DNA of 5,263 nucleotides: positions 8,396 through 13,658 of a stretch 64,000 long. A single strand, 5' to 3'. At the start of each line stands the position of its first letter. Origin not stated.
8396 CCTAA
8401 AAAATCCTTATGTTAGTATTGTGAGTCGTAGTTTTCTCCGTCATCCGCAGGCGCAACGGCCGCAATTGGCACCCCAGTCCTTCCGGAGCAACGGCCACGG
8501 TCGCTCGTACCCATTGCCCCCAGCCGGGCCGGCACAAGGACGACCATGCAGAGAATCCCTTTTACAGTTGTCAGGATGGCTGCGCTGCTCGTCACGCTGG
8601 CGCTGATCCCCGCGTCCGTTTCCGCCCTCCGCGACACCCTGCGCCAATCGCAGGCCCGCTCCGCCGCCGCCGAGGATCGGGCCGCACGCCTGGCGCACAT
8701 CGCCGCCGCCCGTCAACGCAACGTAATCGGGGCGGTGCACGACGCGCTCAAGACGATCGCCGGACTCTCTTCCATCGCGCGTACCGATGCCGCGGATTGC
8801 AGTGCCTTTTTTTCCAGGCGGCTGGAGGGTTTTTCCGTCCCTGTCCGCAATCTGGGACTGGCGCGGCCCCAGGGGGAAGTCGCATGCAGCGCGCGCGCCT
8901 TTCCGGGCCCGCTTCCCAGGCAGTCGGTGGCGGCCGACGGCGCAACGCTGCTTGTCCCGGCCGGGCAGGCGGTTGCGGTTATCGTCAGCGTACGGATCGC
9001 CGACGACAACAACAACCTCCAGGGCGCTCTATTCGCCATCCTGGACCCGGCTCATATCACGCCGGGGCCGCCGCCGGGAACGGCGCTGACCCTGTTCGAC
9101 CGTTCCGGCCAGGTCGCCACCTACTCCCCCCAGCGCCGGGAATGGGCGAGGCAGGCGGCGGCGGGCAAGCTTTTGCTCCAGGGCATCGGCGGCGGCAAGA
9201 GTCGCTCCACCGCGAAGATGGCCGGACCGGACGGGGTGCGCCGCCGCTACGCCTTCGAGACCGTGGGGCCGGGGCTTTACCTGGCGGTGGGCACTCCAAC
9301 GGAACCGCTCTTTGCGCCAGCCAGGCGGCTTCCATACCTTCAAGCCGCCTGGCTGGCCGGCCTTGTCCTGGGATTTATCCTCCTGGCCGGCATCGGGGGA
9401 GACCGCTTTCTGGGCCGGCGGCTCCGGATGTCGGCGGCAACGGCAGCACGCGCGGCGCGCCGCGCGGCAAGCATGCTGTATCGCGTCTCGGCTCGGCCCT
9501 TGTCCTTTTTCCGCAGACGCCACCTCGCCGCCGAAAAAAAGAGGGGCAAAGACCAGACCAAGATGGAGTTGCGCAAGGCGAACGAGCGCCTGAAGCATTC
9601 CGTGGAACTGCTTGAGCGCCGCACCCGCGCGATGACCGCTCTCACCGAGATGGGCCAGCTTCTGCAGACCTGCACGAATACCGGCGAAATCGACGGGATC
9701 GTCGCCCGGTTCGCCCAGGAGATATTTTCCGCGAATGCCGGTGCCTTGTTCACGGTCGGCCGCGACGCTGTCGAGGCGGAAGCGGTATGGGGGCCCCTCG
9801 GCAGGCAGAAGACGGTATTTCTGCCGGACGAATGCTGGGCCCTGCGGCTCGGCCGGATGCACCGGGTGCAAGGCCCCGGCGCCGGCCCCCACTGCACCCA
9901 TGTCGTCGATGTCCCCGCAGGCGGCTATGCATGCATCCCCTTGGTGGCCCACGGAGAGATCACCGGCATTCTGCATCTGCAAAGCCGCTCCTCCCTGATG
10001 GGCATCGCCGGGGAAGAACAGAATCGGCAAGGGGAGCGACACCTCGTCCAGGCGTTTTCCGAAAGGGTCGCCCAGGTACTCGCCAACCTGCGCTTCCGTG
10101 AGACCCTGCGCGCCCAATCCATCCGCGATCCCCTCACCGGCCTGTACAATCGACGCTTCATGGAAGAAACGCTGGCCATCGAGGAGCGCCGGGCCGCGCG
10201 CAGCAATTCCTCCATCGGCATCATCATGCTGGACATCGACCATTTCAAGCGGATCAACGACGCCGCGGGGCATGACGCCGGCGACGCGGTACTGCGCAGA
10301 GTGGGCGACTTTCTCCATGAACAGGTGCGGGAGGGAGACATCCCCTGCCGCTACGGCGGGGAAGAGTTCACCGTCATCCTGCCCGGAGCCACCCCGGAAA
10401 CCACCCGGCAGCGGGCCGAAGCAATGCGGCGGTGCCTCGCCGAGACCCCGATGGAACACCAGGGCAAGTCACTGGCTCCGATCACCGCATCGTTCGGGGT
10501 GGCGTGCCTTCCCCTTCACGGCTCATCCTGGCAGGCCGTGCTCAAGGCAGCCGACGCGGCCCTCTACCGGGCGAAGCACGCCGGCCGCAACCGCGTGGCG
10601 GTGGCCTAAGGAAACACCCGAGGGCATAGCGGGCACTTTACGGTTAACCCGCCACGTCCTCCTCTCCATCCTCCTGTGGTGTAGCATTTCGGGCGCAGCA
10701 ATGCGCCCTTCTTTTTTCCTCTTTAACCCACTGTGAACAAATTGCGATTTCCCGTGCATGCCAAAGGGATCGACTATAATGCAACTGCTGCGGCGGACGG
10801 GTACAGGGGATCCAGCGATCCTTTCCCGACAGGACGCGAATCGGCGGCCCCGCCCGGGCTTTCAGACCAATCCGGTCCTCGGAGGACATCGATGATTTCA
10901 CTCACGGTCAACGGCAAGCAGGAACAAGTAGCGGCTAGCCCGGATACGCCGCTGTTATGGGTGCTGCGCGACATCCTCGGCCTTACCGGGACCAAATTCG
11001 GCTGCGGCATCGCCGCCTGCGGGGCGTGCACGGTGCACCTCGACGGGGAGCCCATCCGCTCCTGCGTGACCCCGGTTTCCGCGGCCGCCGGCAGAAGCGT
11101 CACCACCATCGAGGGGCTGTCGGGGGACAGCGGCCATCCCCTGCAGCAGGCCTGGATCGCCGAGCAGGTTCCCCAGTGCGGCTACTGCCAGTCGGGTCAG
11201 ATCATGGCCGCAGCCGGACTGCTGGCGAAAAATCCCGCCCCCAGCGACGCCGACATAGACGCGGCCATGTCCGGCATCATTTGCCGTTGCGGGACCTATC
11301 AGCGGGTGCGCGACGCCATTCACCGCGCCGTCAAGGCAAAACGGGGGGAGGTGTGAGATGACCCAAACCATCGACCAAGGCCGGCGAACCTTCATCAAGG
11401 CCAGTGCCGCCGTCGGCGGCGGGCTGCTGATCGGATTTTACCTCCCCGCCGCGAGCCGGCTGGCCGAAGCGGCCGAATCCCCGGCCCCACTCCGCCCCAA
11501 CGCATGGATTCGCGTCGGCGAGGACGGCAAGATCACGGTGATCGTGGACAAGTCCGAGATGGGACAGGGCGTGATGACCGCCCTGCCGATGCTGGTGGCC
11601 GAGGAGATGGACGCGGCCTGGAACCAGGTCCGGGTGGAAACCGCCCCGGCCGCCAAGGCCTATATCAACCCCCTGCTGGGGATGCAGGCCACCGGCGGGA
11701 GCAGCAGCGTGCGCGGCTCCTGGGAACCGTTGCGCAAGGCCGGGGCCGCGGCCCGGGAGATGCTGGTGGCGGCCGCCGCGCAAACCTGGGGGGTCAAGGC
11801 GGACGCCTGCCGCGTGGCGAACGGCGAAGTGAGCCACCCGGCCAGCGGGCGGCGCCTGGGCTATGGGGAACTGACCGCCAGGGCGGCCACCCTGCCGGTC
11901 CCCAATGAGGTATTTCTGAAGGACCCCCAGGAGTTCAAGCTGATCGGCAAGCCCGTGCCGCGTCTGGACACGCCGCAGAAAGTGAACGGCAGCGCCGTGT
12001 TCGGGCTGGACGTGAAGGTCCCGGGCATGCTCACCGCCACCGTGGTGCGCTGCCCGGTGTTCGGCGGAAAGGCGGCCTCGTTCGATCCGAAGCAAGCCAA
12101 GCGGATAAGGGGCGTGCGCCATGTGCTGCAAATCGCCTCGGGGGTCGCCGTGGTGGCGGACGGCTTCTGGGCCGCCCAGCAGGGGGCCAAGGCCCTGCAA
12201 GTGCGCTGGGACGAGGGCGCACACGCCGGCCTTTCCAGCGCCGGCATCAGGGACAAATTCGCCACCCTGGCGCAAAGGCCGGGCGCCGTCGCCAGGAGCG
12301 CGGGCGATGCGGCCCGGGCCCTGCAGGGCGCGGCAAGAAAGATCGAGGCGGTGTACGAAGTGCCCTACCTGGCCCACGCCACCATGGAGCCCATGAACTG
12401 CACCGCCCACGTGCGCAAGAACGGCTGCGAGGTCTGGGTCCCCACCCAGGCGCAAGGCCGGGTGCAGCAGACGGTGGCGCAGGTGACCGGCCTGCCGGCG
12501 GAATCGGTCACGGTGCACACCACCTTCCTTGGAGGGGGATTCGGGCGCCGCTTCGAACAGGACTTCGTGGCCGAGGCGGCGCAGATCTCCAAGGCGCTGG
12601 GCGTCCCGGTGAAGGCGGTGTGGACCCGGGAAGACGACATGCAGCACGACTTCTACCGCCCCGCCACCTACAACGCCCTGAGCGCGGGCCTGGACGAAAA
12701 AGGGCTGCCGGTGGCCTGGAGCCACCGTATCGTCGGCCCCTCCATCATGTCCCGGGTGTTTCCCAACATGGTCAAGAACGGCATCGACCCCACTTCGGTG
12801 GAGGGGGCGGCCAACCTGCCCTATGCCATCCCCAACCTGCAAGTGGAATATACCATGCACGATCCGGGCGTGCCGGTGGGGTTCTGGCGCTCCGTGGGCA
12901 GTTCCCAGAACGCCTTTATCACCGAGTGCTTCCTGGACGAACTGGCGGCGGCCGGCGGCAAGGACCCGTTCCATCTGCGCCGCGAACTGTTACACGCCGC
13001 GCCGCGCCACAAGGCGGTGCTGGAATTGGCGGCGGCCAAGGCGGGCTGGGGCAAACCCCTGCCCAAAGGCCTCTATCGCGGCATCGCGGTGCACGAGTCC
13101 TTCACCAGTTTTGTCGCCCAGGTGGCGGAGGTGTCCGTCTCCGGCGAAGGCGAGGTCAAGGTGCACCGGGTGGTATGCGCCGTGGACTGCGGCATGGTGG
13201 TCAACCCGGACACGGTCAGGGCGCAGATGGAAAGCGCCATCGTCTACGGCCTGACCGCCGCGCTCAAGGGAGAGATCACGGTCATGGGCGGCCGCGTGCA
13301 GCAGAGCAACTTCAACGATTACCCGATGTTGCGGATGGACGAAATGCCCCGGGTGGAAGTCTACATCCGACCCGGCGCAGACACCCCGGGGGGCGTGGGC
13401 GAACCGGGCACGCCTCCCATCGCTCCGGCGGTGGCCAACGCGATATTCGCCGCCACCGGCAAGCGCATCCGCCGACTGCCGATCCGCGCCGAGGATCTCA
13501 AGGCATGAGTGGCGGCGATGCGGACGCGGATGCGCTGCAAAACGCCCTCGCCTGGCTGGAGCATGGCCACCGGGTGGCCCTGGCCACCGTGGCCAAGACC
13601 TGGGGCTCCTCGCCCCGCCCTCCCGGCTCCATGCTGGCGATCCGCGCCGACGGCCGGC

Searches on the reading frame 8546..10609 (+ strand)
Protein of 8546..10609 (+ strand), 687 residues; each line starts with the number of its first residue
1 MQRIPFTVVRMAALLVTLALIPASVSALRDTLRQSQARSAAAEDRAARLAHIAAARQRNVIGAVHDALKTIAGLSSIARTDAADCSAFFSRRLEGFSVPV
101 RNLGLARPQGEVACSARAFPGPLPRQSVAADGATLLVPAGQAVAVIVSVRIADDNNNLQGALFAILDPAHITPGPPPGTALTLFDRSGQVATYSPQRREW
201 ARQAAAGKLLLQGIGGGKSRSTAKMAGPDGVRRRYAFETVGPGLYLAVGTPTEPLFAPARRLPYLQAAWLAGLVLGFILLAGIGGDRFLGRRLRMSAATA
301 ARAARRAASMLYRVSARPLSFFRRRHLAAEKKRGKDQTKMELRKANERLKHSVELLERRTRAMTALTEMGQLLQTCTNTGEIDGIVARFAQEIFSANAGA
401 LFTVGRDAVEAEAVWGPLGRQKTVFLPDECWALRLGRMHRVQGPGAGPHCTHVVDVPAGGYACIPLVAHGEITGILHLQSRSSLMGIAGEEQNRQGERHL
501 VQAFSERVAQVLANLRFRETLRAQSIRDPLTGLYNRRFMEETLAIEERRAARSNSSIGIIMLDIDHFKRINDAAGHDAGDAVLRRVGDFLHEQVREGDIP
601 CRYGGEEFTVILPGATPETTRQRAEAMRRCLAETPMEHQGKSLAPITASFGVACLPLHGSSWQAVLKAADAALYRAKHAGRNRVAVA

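Call 38: search_protein_families(library=pfam, proteins=[window:8546-10609:+], max_evalue=0.00001)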
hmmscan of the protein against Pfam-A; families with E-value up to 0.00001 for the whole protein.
window:8546-10609:+ (687 aa): 1 family
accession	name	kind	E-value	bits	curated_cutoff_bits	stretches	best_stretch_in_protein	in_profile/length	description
PF00990.26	GGDEF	-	1.9e-50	171.2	23.8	1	526-683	2-161/161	Diguanylate cyclase, GGDEF domain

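Call 96: search_protein_families(library=pfam, proteins=[window:8546-10609:+], max_evalue=0.1)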
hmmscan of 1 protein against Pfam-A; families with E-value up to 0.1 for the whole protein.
window:8546-10609:+ (687 aa): 4 families
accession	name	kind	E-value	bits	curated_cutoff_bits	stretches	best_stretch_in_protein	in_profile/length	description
PF00990.26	GGDEF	-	1.9e-50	171.2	23.8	1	526-683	2-161/161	Diguanylate cyclase, GGDEF domain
PF01590.32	GAF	-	7.8e-05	23.7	22.4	1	386-512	9-133/133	GAF domain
PF13492.12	GAF_3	-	0.00032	21.5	27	1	385-510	8-125/129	GAF domain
PF13185.12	GAF_2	-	0.076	13.7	28.6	0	431-512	59-135/136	GAF domain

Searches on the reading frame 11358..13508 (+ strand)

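Call 38: search_protein_families(library=pfam, proteins=[window:11358-13508:+], max_evalue=0.00001)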
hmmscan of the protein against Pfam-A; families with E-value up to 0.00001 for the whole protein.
window:11358-13508:+ (716 aa): 2 families
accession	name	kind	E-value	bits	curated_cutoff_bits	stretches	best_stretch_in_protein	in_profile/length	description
PF02738.23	MoCoBD_1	-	8.1e-37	127.1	27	1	311-543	9-242/244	Molybdopterin cofactor-binding domain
PF20256.3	MoCoBD_2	-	4.2e-33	115.5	27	2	581-664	198-283/283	Molybdopterin cofactor-binding domain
